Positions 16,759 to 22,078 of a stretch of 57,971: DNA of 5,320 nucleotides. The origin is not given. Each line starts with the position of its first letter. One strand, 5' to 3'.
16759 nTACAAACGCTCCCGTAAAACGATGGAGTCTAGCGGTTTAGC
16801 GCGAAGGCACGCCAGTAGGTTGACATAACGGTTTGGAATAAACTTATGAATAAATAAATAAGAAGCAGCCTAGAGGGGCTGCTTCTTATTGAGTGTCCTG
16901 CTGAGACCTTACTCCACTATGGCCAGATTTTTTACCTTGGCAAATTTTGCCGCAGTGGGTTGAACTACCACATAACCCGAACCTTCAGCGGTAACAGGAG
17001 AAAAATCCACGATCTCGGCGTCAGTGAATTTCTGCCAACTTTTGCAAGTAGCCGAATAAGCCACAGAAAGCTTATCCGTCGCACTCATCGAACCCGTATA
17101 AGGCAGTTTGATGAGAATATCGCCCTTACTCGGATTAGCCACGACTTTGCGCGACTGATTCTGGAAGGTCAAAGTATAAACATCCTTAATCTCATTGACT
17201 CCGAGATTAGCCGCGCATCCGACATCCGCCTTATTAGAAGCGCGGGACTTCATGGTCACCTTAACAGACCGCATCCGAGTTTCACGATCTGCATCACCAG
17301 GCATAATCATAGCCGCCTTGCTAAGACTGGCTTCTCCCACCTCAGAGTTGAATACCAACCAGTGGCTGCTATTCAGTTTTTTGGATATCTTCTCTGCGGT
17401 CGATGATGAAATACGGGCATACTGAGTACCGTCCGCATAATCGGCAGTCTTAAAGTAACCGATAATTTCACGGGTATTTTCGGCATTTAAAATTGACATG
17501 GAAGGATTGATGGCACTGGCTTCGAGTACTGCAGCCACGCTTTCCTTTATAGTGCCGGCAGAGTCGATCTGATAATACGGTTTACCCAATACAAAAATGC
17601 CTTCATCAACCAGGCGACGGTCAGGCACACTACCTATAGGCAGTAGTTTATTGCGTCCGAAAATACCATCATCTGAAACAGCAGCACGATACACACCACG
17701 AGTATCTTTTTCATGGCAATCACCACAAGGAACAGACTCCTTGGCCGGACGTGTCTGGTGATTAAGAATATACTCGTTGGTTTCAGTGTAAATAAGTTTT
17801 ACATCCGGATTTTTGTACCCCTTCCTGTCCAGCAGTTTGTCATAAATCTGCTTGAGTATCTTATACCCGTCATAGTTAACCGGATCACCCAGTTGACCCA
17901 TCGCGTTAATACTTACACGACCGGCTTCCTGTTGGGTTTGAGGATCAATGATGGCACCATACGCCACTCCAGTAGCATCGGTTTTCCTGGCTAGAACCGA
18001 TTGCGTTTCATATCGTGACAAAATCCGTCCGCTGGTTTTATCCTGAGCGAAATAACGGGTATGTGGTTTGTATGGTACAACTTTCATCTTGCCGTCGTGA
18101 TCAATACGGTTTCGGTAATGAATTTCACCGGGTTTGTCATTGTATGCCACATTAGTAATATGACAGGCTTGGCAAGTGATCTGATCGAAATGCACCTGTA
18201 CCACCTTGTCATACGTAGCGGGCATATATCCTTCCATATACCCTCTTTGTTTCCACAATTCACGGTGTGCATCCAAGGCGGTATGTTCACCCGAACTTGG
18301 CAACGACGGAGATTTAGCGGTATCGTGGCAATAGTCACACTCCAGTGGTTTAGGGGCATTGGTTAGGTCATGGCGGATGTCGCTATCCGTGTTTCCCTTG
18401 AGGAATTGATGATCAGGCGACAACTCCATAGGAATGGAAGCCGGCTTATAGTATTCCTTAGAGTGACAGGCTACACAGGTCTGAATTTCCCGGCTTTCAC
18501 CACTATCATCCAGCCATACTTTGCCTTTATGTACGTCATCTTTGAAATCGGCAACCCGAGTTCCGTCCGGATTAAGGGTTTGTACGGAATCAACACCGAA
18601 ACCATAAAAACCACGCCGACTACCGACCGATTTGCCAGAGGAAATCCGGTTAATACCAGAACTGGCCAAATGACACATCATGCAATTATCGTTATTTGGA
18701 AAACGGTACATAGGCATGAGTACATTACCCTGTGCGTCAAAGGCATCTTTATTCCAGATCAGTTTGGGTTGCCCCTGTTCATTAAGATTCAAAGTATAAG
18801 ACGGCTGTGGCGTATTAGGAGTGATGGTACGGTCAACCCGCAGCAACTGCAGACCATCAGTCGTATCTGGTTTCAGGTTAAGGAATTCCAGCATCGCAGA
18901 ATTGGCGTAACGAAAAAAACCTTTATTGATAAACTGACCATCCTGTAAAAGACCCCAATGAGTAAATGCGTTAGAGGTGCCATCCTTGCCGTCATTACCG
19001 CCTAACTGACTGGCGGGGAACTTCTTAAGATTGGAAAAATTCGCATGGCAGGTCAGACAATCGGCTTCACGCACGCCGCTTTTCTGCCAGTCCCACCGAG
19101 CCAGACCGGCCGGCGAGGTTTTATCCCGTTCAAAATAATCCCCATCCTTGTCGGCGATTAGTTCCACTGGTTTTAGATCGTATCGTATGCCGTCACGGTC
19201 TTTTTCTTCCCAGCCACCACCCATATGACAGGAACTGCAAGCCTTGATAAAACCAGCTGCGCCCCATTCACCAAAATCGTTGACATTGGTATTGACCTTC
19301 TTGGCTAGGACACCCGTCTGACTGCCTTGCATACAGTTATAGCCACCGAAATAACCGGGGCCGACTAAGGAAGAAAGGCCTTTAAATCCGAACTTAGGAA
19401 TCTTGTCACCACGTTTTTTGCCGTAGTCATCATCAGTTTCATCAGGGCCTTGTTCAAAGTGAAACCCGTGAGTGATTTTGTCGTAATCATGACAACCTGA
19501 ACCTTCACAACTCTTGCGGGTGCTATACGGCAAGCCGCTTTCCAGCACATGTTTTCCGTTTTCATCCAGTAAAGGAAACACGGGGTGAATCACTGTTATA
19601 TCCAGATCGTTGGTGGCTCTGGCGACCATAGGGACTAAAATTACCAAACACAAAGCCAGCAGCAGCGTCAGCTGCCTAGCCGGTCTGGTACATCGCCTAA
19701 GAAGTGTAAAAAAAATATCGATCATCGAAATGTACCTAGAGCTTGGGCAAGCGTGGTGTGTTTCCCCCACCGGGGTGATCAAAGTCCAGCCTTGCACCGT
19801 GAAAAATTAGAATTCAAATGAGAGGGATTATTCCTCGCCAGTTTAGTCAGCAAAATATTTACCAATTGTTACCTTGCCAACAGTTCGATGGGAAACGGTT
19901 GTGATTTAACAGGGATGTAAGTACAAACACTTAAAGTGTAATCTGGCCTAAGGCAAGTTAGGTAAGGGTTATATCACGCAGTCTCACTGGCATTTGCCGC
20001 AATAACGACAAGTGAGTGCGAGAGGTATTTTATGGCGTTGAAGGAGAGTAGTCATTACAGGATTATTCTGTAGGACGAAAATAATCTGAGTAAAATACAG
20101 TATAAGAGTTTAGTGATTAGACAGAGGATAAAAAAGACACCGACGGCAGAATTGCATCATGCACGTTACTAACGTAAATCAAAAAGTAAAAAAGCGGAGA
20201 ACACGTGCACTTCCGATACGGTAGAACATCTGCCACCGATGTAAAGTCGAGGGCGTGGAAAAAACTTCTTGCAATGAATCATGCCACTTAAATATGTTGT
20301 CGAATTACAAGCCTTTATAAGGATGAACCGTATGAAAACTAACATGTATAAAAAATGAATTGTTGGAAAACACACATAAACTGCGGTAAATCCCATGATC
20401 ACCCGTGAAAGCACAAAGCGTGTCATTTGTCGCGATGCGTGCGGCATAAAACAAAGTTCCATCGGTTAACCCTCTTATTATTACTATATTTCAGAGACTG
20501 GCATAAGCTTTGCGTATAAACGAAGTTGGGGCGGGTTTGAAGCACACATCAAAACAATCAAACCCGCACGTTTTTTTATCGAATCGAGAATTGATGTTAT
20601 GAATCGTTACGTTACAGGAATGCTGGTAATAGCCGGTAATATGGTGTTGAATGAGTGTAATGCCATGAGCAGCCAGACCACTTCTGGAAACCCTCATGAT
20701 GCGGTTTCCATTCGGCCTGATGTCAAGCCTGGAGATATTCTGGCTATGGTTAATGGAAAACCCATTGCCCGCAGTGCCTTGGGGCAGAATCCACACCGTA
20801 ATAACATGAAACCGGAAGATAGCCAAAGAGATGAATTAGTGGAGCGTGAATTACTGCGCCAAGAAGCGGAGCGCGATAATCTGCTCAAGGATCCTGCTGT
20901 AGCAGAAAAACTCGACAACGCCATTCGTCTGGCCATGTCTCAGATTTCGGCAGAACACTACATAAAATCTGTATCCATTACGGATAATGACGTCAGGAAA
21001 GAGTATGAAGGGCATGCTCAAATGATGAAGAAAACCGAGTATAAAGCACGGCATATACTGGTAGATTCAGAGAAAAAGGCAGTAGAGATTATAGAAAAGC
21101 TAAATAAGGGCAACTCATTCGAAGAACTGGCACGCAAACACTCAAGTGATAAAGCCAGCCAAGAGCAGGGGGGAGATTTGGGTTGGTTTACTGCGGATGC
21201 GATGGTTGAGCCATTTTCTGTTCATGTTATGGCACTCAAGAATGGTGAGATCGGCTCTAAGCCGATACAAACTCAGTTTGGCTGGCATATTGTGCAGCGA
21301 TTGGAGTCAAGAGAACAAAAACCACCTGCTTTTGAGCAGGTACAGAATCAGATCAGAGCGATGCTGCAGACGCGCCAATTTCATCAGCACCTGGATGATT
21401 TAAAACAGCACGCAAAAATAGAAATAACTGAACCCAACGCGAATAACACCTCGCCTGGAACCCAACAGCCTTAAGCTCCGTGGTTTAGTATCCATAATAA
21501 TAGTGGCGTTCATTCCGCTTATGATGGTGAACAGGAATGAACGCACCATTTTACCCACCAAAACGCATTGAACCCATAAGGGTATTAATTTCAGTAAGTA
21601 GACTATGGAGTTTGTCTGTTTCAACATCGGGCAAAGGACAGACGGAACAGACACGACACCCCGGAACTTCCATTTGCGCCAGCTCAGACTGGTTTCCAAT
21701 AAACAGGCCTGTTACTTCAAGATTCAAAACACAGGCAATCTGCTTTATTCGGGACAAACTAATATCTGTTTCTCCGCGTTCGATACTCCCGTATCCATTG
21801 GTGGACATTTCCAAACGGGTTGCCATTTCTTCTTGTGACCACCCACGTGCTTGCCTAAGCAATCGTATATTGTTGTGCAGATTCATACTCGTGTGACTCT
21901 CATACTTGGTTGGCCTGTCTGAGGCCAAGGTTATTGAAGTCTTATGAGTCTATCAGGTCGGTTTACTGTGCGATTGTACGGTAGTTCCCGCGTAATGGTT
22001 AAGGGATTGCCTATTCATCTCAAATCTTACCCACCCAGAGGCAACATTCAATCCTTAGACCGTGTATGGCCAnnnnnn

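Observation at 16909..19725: Unplaced 938-aa octahaem cytochrome: CX4CH plus seven CXXCH, low haem density, 265-aa haem-free C-terminal domain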

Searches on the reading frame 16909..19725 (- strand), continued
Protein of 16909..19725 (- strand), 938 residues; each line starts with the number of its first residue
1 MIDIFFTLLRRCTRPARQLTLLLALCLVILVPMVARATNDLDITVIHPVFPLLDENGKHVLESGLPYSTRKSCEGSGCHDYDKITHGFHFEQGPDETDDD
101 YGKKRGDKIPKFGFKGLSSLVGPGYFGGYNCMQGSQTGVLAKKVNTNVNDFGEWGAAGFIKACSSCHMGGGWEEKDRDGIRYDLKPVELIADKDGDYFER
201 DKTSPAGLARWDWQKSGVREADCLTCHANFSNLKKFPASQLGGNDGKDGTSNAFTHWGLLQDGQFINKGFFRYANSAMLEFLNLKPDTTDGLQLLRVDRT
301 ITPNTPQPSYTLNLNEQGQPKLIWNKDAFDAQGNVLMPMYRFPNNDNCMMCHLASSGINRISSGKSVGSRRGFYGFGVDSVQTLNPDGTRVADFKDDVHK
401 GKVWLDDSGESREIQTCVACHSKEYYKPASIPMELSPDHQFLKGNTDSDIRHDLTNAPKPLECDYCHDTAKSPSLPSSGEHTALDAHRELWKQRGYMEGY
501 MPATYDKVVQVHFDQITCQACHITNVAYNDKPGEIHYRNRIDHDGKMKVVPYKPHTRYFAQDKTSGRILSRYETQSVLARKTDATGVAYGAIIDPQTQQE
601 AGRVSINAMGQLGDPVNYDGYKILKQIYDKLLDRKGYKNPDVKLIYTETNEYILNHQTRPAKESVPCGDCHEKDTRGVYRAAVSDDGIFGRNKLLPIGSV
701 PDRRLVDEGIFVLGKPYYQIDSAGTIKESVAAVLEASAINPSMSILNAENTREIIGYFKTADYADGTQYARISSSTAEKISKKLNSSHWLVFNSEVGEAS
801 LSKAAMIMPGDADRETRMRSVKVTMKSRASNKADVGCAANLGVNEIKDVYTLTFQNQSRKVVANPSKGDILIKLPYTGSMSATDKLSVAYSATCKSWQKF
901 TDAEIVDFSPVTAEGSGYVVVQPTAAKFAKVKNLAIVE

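Call 87: find_encoding_contigs(protein=P0234, flank=10000, max_places=2)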
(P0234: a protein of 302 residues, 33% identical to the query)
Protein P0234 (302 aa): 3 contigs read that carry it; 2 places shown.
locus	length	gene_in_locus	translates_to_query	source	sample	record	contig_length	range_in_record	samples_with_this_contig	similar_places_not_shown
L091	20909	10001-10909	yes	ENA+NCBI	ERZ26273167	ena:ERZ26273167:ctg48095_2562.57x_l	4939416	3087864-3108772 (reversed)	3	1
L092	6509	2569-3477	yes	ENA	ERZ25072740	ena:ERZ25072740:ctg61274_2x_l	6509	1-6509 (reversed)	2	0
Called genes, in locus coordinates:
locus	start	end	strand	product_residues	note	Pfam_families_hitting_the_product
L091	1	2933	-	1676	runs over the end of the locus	PF01855:POR_N, PF02780:Transketolase_C, PF17147:PFOR_II, PF01558:POR, PF00037:Fer4 (faint), PF12837:Fer4_6 (faint), PF02775:TPP_enzyme_C (weak), PF13370:Fer4_13 (weak), +5 more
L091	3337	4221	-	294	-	PF13187:Fer4_9 (faint), PF04060:FeS, PF12838:Fer4_7 (weak), PF14697:Fer4_21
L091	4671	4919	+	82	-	PF04277:OAD_gamma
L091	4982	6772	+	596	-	PF00682:HMGL-like, PF02436:PYC_OADA, PF00364:Biotin_lipoyl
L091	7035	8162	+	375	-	PF03977:OAD_beta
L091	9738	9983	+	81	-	-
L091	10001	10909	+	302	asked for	-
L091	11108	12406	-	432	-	PF13701:DDE_Tnp_1_4, PF13808:DDE_Tnp_1_assoc (weak), PF01609:DDE_Tnp_1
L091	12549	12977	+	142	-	-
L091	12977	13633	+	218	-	-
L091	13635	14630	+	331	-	PF03264:Cytochrom_NNT (faint), PF14522:Cytochrome_C7 (faint), PF14537:Cytochrom_c3_2 (faint), PF09699:Paired_CXXCH_1 (faint), PF22113:Mtrc-MtrF_II-IV_dom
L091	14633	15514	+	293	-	PF22113:Mtrc-MtrF_II-IV_dom (faint), PF09699:Paired_CXXCH_1 (faint), PF14522:Cytochrome_C7 (faint)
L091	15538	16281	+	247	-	PF12801:Fer4_5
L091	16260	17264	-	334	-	PF13384:HTH_23 (weak), PF13518:HTH_28, PF13551:HTH_29, PF13565:HTH_32, PF13358:DDE_3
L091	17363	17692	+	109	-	-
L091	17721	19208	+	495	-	PF14522:Cytochrome_C7 (faint), PF22113:Mtrc-MtrF_II-IV_dom (weak)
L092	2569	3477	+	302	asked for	-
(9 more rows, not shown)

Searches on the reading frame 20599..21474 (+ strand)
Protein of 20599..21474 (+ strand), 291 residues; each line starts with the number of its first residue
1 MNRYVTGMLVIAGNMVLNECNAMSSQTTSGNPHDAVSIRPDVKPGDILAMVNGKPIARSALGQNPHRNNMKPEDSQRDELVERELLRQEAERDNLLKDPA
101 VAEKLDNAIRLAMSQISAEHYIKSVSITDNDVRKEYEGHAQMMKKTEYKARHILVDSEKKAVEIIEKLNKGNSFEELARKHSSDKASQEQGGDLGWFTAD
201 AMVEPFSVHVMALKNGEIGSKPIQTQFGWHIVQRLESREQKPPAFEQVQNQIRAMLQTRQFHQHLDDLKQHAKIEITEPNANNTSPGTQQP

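Call 5: search_protein_families(library=pfam, proteins=[window:20599-21474:+], max_evalue=0.1)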
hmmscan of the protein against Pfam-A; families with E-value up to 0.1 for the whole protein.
window:20599-21474:+ (291 aa): 3 families
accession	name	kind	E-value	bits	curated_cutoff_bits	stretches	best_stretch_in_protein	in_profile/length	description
PF13616.12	Rotamase_3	-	2.1e-25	90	22.5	1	144-236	12-114/116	PPIC-type PPIASE domain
PF00639.27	Rotamase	-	7.2e-22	78.6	21.7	1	156-234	17-95/97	PPIC-type PPIASE domain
PF13145.12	Rotamase_2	-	1.7e-15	58.4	27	1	127-249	1-120/121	PPIC-type PPIASE domain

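Call 6: search_protein_families(library=ncbifam, proteins=[window:20599-21474:+], max_evalue=0.1)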
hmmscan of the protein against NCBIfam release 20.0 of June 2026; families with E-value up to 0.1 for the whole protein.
window:20599-21474:+ (291 aa): 10 families
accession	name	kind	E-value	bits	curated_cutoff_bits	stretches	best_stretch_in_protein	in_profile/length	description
NF000809.0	PRK00059.1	equivalog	9.3e-34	117.3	303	1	113-280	160-334/336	peptidylprolyl isomerase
NF002846.0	PRK03095.1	equivalog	1.6e-29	103.3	361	1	68-268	64-253/287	peptidylprolyl isomerase PrsA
NF002827.0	PRK03002.1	equivalog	6.3e-29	100.9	343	1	103-260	104-246/285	peptidylprolyl isomerase PrsA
NF002824.0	PRK02998.1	subfamily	2e-24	86.4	360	1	115-273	111-257/283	peptidylprolyl isomerase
NF008038.0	PRK10770.1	equivalog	4.3e-17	62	394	1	136-267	273-412/431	peptidylprolyl isomerase SurA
NF008054.0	PRK10788.1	equivalog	5.6e-17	61.7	493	1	108-260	230-381/626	peptidylprolyl isomerase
NF011969.0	PRK15441.1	equivalog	1.1e-15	57.8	127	1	149-235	6-90/93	peptidylprolyl isomerase PpiC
NF003356.0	PRK04405.1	subfamily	1.1e-15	57.5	339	1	124-239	126-238/299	peptidylprolyl isomerase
TIGR02933.1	nifM_nitrog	equivalog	1.7e-11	44.5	168.2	1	124-263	99-246/256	nitrogen fixation protein NifM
TIGR02925.1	cis_trans_EpsD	equivalog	1.6e-05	24.7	108.9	1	45-180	26-172/232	EpsD family peptidyl-prolyl cis-trans isomerase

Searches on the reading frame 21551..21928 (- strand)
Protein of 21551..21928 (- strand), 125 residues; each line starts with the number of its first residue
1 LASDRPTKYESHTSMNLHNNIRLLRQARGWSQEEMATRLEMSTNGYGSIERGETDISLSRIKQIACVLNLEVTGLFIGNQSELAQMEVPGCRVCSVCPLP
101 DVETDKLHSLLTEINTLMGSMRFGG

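Call 65: search_protein_families(library=pfam, proteins=[window:21551-21928:-], max_evalue=0.00001)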
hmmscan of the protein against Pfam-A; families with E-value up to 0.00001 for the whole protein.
window:21551-21928:- (125 aa): 2 families
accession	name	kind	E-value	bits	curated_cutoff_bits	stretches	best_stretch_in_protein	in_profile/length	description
PF01381.28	HTH_3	-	8.2e-14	51.8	23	1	21-73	1-53/55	Helix-turn-helix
PF13560.12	HTH_31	-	1.2e-09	38.8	27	1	22-70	7-56/64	Helix-turn-helix domain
